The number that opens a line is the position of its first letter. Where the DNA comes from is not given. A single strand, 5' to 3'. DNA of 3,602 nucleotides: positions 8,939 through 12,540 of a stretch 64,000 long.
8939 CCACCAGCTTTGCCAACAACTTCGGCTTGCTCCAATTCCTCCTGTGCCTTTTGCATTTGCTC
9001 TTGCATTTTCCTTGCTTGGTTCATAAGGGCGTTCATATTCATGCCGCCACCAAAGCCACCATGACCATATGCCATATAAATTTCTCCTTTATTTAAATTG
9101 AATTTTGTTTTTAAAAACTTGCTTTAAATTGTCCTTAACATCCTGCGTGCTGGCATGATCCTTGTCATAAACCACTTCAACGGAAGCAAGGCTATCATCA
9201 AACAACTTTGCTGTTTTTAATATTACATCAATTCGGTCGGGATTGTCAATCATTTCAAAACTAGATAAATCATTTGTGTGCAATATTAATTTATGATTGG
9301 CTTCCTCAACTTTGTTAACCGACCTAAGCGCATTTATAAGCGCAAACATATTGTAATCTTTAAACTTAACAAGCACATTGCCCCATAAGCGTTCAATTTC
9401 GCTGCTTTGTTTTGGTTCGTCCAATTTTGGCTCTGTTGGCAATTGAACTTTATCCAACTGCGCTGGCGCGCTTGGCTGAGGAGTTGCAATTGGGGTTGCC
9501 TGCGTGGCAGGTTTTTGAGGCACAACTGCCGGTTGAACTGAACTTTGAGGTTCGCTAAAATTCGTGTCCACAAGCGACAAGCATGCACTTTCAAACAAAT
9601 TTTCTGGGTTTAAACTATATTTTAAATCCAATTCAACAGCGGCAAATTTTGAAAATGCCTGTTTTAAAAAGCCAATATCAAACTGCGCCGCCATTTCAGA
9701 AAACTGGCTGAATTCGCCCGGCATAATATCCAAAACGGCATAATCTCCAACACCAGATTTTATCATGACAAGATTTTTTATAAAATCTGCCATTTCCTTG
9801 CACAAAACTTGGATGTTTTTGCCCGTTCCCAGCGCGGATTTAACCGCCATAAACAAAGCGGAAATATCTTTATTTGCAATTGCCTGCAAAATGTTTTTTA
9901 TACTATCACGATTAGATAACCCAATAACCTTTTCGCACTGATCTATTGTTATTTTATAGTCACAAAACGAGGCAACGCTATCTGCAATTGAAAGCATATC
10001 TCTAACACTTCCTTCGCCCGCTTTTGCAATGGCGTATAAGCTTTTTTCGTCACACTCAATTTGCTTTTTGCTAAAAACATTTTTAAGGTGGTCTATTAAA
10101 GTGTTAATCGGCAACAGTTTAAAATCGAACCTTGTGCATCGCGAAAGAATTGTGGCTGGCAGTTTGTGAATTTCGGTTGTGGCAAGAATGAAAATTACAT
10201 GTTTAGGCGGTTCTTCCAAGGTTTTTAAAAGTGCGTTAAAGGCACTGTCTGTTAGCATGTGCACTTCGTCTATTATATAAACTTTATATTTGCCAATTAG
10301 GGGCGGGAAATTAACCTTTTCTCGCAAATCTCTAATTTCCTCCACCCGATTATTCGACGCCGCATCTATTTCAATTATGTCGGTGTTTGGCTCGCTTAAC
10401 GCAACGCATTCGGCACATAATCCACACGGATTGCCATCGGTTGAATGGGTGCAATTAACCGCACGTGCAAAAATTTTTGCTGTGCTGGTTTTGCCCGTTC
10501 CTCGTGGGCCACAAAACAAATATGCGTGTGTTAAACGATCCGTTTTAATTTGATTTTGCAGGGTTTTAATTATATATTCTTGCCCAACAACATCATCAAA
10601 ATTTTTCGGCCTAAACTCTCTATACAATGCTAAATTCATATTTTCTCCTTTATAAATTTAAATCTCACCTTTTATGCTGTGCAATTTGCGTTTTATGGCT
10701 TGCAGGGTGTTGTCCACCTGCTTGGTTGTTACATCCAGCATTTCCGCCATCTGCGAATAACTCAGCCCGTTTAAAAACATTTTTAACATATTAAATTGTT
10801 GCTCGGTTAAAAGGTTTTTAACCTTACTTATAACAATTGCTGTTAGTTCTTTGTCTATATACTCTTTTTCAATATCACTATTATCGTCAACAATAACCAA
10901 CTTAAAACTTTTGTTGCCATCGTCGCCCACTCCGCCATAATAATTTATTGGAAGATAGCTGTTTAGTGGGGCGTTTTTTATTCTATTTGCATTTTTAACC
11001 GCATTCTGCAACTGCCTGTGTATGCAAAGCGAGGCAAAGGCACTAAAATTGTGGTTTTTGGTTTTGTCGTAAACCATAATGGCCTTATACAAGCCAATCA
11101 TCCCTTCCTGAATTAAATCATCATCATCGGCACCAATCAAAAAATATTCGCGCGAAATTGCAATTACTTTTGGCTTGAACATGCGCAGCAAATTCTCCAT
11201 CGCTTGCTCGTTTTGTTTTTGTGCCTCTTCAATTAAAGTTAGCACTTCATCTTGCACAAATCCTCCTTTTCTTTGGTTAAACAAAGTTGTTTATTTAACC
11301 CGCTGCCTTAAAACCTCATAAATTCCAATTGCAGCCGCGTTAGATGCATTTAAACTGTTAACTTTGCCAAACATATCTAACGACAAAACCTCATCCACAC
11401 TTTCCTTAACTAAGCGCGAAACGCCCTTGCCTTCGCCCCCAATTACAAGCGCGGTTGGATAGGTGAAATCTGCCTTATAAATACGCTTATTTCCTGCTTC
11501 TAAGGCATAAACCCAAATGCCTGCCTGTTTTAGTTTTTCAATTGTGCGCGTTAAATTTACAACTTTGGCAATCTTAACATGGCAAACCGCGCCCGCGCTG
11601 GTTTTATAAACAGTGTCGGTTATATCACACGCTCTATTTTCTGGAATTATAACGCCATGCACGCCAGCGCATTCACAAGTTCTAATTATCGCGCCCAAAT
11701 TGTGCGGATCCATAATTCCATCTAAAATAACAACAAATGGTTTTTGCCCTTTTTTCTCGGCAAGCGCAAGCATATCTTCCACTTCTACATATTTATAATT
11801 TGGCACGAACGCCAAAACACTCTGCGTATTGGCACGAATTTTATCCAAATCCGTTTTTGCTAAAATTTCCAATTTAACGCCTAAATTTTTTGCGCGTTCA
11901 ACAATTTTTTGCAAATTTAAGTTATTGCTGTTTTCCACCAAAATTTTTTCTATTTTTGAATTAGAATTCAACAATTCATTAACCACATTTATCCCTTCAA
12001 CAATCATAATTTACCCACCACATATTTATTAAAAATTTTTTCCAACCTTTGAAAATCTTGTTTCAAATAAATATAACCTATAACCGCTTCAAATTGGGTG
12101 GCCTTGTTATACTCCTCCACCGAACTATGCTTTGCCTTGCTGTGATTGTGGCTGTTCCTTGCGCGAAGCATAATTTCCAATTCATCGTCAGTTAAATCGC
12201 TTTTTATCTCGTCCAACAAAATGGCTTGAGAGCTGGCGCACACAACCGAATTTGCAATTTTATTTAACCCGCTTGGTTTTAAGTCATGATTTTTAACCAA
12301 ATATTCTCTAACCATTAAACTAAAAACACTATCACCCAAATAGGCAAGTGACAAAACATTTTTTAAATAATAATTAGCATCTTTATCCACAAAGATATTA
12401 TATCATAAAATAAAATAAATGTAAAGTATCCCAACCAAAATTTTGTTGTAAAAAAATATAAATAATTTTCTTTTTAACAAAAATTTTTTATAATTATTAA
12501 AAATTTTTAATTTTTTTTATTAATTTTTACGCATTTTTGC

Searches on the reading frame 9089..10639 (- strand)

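Call 12: search_protein_families(library=pfam, proteins=[window:9089-10639:-], max_evalue=0.001)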
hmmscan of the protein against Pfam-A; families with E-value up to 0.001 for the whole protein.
window:9089-10639:- (516 aa): 10 families
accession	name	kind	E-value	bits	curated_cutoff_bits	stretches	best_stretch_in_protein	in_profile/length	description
PF13177.12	DNA_pol3_delta2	-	5.8e-46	156.8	27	1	20-174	2-158/161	DNA polymerase III, delta subunit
PF00004.35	AAA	-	2.3e-14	54.4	21.2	1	41-173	2-125/131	ATPase family associated with various cellular activities (AAA)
PF12169.13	DNA_pol3_gamma3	-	2.9e-11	43.8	24.4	1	231-365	2-137/143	DNA polymerase III subunits gamma and tau domain III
PF22608.2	DNAX_ATPase_lid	-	4.4e-10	39.6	27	1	183-221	4-42/49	DNA polymerase III clamp loader subunit, ATPase lid domain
PF05496.18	RuvB_N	-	8.5e-07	29.3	27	1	10-69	2-65/159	Holliday junction DNA helicase RuvB P-loop domain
PF13401.12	AAA_22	-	2e-06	28.6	27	1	40-155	8-123/130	AAA domain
PF07728.20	AAA_5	-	8e-05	23.1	22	0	41-144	3-93/139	AAA domain (dynein-related subfamily)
PF13604.12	AAA_30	-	0.00016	21.9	27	1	41-151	22-122/191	AAA domain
PF13479.12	AAA_24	-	0.00045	20.5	27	0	41-135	6-82/195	AAA domain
PF04851.21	ResIII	-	0.00048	20.5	22.5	0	98-143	114-152/164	Type III restriction enzyme, res subunit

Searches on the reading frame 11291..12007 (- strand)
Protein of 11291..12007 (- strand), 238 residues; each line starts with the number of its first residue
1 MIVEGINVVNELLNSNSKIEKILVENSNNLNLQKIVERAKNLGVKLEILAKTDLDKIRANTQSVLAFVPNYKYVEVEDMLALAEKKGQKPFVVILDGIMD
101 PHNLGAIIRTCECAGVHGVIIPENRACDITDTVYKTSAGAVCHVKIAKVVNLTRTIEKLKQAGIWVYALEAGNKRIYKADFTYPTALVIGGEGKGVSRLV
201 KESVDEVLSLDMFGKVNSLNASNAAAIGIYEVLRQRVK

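Call 41: search_protein_families(library=pfam, proteins=[window:11291-12007:-], max_evalue=0.0001)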
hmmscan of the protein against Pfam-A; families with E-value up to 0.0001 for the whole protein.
window:11291-12007:- (238 aa): 2 families
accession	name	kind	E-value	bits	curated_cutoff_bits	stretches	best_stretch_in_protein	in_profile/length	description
PF00588.24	SpoU_methylase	-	1e-42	146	29.7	1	91-230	2-142/142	SpoU rRNA Methylase family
PF08032.17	SpoU_sub_bind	-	1e-11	45.4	22.8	1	2-73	1-75/76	RNA 2'-O ribose methyltransferase substrate binding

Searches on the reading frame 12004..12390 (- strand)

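Call 41: search_protein_families(library=pfam, proteins=[window:12004-12390:-], max_evalue=0.0001)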
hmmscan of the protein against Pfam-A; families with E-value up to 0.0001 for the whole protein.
window:12004-12390:- (128 aa): 2 families
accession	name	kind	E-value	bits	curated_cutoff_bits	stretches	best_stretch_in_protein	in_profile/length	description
PF00636.31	Ribonuclease_3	-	3e-22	79.7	27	1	14-111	2-101/102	Ribonuclease III domain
PF14622.11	Ribonucleas_3_3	-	1.2e-09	38.8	35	1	14-126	24-126/128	Ribonuclease-III-like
